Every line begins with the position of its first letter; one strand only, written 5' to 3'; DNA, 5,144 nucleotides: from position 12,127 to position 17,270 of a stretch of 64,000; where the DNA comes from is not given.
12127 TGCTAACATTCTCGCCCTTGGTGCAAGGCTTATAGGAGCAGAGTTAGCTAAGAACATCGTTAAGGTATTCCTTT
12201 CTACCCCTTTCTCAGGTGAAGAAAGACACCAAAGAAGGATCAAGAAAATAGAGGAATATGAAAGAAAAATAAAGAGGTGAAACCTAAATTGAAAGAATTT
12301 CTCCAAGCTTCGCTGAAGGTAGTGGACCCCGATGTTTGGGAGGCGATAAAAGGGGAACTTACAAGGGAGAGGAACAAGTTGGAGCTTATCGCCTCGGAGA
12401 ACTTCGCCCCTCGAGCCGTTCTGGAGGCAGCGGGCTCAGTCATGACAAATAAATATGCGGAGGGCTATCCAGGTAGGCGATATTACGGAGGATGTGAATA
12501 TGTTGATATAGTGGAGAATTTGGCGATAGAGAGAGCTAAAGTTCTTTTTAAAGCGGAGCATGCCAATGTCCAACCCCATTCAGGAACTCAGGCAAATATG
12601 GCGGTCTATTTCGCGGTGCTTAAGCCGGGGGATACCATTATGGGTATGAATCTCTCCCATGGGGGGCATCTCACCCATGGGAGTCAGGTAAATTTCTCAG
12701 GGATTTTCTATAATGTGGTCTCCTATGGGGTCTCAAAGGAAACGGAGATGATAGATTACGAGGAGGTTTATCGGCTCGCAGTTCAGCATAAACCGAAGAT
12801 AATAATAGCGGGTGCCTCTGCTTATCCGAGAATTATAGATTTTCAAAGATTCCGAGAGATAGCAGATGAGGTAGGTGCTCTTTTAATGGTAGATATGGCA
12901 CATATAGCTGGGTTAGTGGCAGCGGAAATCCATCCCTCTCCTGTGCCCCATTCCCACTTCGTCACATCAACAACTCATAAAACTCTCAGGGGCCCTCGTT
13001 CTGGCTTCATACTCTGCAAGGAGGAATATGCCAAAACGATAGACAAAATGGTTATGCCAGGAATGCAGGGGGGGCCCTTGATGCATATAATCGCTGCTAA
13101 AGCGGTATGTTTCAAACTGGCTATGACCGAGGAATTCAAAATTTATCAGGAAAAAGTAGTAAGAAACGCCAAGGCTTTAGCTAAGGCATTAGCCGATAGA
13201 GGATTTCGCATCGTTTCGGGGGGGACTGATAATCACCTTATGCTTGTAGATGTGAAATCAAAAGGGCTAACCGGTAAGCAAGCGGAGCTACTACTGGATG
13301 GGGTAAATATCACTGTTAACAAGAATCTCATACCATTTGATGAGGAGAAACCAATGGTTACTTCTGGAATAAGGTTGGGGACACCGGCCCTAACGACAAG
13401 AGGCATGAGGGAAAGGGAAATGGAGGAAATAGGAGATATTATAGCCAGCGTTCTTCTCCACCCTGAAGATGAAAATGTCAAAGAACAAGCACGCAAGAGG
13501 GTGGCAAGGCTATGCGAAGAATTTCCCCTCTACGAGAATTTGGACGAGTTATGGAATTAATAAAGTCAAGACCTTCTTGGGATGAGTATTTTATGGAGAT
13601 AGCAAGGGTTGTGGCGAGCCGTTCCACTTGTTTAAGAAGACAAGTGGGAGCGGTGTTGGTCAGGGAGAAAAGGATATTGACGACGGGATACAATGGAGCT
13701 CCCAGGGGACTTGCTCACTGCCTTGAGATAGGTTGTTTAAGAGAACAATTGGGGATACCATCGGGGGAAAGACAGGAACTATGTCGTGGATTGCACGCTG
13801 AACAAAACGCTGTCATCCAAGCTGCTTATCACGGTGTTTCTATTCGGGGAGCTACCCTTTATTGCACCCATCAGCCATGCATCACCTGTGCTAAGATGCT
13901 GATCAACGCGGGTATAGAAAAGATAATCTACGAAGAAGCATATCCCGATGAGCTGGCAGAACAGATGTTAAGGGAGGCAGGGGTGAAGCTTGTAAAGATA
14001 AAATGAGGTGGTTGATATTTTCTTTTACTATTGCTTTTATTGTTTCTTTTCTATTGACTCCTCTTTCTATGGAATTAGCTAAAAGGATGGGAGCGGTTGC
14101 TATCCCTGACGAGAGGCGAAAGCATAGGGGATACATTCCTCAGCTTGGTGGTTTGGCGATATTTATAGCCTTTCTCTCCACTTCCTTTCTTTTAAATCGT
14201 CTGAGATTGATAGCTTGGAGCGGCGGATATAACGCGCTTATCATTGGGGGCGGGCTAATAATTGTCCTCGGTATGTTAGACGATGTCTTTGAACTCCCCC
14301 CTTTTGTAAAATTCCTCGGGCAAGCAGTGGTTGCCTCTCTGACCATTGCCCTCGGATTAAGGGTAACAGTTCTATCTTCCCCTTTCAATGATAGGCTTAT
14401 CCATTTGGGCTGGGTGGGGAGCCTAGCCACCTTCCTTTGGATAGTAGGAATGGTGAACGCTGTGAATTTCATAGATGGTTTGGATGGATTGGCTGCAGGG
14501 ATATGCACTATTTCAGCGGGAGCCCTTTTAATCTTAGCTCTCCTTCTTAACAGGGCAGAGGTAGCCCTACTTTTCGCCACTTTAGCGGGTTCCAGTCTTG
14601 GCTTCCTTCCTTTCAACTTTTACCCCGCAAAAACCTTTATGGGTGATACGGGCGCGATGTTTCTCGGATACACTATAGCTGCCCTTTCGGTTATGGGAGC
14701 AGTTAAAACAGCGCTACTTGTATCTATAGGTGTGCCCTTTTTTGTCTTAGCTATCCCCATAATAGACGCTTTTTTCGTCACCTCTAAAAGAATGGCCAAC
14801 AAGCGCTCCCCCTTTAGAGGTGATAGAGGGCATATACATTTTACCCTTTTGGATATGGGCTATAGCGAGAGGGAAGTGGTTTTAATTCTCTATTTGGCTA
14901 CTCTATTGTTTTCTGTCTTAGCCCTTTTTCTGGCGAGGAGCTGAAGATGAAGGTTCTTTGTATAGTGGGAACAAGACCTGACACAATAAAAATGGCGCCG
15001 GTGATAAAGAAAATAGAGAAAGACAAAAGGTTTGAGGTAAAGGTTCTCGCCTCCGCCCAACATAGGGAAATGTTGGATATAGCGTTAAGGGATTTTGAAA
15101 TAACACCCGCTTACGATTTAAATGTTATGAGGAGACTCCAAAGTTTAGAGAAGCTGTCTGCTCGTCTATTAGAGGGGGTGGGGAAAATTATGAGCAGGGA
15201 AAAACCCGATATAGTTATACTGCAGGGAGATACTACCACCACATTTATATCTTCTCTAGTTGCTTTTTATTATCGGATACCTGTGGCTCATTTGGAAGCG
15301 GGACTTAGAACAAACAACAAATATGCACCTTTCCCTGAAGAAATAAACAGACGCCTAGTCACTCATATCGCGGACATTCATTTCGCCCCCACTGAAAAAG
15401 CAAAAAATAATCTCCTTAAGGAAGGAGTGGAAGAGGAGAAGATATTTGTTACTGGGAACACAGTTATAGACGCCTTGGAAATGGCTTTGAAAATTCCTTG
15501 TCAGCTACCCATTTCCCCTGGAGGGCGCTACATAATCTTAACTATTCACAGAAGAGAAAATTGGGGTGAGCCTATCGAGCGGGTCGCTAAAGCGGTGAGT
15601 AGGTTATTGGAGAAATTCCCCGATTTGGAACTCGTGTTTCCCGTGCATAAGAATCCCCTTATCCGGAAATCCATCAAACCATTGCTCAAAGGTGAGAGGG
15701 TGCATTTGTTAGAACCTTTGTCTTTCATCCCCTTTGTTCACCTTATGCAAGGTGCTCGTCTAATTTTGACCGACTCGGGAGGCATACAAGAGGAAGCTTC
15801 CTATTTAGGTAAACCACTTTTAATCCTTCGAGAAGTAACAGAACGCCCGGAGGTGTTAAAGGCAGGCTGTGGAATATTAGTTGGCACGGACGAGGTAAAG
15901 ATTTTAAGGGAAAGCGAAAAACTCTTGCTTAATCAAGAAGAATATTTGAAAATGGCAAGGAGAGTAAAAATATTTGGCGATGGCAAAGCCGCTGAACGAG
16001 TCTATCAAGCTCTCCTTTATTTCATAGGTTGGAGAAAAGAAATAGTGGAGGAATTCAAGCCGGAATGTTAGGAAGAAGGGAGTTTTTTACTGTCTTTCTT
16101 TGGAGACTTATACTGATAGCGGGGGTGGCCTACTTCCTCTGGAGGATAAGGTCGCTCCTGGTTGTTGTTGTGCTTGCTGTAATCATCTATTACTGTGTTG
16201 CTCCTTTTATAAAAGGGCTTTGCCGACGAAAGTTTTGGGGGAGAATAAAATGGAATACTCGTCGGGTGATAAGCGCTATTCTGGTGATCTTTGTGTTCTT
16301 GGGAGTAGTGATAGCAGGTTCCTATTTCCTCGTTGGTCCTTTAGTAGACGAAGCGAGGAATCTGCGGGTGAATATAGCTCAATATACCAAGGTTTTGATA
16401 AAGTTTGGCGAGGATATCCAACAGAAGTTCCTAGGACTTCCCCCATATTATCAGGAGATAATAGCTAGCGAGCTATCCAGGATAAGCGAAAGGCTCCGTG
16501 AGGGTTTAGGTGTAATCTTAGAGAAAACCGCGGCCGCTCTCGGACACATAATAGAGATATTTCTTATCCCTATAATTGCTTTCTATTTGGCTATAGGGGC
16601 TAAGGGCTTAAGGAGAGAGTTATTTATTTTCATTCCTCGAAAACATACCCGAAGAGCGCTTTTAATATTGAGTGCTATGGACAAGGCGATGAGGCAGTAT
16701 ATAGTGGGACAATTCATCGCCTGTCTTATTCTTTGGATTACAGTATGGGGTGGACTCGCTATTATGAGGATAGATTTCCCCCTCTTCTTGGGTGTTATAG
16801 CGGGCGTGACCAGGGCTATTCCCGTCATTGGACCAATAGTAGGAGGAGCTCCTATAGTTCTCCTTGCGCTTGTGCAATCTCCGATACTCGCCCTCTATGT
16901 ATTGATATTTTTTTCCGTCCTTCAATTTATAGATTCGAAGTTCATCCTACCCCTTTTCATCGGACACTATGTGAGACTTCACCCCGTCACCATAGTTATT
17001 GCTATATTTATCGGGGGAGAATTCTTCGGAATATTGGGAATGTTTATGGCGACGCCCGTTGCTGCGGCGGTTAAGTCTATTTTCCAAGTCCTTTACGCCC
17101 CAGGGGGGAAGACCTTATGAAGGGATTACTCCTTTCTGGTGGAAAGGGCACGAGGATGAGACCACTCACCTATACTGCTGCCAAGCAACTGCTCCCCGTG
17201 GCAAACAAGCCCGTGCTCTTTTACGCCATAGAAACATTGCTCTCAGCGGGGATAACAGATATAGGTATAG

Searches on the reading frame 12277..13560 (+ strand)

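Call 43: search_protein_families(library=pfam, proteins=[window:12277-13560:+], max_evalue=0.00001)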
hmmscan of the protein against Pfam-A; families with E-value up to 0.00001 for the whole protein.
window:12277-13560:+ (427 aa): 2 families
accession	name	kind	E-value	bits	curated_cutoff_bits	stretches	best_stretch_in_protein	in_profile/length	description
PF00464.25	SHMT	-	1.6e-174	580.6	27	1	13-389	1-399/399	Serine hydroxymethyltransferase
PF00155.27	Aminotran_1_2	-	4.9e-11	42.8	19.7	1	67-329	35-313/361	Aminotransferase class I and II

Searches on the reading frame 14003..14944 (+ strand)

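Call 43: search_protein_families(library=pfam, proteins=[window:14003-14944:+], max_evalue=0.00001)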
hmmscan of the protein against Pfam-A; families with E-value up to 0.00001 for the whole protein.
window:14003-14944:+ (313 aa): 1 family
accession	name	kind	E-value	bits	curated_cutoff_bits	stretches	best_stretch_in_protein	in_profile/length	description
PF00953.26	Glycos_transf_4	-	7.9e-41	140.1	27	1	79-232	4-159/160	Glycosyl transferase family 4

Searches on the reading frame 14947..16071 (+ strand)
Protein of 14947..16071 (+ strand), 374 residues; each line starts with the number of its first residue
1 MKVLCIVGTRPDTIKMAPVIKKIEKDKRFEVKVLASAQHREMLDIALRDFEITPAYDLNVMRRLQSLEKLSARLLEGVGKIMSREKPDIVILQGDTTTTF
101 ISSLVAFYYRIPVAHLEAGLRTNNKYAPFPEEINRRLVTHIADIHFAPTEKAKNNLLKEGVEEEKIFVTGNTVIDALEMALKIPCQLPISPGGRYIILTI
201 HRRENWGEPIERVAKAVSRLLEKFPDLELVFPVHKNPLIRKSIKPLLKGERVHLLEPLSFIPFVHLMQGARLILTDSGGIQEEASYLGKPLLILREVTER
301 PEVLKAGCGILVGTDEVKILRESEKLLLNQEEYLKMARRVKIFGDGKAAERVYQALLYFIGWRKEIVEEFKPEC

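Call 43: search_protein_families(library=pfam, proteins=[window:14947-16071:+], max_evalue=0.00001)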
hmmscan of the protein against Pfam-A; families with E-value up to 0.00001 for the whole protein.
window:14947-16071:+ (374 aa): 1 family
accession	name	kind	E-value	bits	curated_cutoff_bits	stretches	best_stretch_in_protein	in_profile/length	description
PF02350.25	Epimerase_2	-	1.7e-113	379.5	30.6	1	21-356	1-346/347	UDP-N-acetylglucosamine 2-epimerase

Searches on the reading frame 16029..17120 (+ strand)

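Call 43: search_protein_families(library=pfam, proteins=[window:16029-17120:+], max_evalue=0.00001)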
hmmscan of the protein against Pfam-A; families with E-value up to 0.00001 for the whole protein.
window:16029-17120:+ (363 aa): 1 family
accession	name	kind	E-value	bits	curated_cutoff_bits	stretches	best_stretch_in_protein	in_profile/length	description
PF01594.21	AI-2E_transport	-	5.4e-51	174.2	34.3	1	27-355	5-326/327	AI-2E family transporter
